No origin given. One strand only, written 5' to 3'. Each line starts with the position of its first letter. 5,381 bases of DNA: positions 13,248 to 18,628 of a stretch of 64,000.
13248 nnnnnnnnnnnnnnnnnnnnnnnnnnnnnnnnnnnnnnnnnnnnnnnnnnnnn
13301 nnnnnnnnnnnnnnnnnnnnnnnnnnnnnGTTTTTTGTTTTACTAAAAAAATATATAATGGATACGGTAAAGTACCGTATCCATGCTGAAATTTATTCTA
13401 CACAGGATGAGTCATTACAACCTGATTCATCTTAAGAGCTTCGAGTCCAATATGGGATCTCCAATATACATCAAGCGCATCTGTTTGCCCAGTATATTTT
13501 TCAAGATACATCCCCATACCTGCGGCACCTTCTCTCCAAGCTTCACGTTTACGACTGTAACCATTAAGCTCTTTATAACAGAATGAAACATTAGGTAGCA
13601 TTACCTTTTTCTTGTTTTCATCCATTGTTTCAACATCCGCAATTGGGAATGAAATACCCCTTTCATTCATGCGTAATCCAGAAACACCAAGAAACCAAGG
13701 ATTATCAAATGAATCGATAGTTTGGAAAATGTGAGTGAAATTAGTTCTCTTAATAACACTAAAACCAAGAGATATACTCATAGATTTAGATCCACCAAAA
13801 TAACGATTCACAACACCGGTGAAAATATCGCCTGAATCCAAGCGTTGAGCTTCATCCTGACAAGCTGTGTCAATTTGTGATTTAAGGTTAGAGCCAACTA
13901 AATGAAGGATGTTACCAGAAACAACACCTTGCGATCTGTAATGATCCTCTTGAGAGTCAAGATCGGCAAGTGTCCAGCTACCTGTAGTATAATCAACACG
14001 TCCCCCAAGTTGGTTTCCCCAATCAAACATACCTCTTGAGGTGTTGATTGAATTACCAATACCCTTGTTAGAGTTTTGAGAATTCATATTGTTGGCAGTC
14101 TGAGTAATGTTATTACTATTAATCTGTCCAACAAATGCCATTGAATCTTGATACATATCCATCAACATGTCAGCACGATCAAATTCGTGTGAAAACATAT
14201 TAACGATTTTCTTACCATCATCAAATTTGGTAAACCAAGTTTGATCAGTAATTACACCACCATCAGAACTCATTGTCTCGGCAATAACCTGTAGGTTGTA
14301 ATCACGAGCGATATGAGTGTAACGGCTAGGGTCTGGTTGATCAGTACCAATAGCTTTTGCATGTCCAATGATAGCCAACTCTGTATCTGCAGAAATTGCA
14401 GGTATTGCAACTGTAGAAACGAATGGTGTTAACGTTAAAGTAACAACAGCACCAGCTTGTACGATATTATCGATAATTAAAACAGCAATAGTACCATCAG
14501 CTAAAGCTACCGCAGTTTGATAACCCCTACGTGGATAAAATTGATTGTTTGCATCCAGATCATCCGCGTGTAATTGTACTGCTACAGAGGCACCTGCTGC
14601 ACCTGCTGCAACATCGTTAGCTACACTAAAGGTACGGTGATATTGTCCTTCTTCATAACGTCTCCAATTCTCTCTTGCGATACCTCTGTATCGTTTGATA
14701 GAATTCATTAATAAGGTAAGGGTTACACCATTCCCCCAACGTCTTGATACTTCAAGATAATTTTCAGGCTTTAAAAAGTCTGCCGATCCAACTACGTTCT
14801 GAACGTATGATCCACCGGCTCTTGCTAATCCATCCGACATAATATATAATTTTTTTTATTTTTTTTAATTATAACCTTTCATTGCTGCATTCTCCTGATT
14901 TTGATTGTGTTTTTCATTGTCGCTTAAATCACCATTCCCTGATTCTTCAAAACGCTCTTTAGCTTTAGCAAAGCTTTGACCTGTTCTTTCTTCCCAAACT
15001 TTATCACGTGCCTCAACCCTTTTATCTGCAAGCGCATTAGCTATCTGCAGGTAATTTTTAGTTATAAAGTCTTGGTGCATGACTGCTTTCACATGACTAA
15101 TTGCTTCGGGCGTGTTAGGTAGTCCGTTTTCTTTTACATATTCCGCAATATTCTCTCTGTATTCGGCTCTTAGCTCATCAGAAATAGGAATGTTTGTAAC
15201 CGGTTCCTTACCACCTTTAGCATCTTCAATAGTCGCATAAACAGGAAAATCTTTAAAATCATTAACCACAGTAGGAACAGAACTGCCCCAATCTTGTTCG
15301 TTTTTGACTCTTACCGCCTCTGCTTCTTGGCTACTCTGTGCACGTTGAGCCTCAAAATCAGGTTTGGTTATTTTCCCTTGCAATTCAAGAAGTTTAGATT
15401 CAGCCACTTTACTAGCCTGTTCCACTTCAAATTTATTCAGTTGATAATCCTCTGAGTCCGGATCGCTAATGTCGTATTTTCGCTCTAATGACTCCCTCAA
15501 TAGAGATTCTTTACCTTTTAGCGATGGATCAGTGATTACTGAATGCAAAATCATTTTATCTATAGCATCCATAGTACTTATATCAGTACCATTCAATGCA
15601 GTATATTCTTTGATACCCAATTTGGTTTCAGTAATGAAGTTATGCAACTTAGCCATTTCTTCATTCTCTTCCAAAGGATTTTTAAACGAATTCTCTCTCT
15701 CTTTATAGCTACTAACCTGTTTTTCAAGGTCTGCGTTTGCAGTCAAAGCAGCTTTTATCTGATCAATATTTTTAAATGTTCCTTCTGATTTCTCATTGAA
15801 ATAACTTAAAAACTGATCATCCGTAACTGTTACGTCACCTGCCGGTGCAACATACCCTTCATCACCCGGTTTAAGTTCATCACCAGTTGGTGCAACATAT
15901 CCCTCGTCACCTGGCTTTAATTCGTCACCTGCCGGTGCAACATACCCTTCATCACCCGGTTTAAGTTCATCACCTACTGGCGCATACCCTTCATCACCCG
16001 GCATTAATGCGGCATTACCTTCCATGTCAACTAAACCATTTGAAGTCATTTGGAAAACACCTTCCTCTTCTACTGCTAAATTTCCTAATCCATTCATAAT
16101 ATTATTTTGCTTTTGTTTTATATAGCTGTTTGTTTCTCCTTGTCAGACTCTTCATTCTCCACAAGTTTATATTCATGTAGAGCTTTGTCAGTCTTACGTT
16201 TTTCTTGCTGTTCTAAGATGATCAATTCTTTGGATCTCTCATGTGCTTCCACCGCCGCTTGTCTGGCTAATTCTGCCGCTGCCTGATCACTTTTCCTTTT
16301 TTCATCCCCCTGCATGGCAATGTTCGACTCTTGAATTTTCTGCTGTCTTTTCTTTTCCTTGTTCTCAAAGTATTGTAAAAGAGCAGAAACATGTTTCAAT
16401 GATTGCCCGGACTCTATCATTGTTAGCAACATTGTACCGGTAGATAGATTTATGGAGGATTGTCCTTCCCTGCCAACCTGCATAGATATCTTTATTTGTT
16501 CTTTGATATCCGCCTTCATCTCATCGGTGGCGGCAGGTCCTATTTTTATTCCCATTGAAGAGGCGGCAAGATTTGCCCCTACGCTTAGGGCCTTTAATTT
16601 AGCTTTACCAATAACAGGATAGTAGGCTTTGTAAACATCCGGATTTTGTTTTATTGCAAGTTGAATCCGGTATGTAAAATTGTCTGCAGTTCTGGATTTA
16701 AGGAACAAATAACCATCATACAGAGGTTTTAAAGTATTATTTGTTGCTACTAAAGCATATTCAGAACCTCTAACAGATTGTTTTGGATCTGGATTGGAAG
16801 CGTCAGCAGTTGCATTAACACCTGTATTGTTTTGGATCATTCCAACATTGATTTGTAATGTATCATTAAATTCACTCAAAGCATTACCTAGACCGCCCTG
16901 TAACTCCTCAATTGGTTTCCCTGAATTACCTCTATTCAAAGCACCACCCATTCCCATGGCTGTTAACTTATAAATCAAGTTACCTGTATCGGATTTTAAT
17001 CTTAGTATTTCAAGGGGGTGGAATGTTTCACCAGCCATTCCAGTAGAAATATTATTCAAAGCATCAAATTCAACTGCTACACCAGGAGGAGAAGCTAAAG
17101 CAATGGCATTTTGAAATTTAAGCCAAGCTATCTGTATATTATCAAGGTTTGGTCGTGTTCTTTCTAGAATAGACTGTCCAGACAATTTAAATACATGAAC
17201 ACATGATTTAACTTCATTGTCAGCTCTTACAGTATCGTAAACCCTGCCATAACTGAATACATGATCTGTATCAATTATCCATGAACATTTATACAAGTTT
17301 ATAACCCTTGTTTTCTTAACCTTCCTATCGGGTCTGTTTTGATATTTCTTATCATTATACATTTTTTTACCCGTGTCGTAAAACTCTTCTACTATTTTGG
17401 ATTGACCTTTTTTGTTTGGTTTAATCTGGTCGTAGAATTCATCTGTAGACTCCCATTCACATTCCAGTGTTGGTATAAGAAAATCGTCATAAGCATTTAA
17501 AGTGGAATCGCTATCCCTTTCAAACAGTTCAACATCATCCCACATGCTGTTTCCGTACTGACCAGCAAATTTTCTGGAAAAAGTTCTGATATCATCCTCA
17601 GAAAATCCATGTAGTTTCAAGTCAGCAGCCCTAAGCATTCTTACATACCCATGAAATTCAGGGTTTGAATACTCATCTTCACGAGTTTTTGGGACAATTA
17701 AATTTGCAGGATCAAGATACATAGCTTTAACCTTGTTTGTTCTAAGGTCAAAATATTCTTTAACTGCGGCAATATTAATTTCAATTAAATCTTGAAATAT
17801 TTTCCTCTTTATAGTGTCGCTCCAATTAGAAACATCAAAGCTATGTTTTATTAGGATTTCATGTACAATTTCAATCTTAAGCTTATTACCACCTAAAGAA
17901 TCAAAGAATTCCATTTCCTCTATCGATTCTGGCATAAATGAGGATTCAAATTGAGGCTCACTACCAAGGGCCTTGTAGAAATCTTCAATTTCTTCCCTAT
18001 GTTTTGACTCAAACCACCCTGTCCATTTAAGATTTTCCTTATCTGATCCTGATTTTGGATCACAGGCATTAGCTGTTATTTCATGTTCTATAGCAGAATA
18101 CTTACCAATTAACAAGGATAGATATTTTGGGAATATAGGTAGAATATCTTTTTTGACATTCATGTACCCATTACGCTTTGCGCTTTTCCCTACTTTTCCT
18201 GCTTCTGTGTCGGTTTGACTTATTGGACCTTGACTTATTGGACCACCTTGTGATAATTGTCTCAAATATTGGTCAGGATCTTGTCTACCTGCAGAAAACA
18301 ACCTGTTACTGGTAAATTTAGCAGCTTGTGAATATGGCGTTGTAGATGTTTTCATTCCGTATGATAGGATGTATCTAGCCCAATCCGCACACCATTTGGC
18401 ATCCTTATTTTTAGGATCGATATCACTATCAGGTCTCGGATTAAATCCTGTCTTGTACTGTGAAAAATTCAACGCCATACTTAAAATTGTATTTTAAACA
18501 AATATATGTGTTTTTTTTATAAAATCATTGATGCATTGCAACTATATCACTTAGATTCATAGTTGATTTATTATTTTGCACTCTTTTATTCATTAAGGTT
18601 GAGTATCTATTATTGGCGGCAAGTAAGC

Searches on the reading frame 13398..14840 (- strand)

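Call 33: search_protein_families(library=phrogs, proteins=[window:13398-14840:-], max_evalue=0.001)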
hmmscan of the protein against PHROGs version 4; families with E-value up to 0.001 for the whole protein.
window:13398-14840:- (480 aa): 1 family
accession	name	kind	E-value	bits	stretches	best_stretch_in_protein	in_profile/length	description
phrog_13704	-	head and packaging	1.7e-12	47.7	1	127-473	127-441/452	virion structural protein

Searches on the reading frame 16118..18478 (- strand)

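Call 33: search_protein_families(library=phrogs, proteins=[window:16118-18478:-], max_evalue=0.001)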
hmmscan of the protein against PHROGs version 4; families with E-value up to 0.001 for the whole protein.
window:16118-18478:- (786 aa): 1 family
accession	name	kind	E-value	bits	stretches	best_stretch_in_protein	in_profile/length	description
phrog_6547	-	head and packaging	3.7e-56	191.6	1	23-768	18-745/827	portal protein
